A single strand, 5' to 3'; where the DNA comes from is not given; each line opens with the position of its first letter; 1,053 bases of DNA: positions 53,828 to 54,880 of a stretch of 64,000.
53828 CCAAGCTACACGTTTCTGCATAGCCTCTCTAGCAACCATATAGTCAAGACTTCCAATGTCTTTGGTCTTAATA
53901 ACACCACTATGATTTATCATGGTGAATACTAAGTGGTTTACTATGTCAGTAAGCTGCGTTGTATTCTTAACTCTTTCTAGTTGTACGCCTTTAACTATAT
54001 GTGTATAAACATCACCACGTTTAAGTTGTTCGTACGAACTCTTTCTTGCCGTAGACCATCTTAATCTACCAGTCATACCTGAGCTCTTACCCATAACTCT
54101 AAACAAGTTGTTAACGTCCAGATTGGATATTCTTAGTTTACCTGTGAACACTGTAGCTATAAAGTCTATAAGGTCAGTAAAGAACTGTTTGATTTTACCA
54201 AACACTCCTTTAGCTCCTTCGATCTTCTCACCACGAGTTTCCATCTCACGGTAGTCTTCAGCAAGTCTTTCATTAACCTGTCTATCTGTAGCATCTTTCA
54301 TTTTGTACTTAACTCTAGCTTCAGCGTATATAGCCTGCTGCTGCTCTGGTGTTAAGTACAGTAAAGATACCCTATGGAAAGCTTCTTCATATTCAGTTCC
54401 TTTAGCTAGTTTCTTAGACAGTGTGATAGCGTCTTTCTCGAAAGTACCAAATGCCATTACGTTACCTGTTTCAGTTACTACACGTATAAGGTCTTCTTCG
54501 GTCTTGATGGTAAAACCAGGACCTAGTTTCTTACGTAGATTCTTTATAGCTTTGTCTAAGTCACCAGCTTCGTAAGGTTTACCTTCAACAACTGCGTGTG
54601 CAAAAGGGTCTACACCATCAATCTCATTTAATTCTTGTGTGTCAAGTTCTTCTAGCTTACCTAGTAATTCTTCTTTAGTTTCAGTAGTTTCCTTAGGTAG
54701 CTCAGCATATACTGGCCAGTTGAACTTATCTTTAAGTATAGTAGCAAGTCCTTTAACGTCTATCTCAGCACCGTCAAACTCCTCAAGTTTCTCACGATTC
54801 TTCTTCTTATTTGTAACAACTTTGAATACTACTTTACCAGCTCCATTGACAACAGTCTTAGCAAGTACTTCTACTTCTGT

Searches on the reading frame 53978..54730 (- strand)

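Call 112: search_protein_families(library=pfam, proteins=[window:53978-54730:-], max_evalue=1)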
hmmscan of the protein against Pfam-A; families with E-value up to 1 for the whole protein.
window:53978-54730:- (251 aa): 1 family
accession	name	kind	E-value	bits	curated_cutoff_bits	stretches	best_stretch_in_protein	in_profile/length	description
PF10279.14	Latarcin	-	0.36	11.6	25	0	146-187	16-56/64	Latarcin precursor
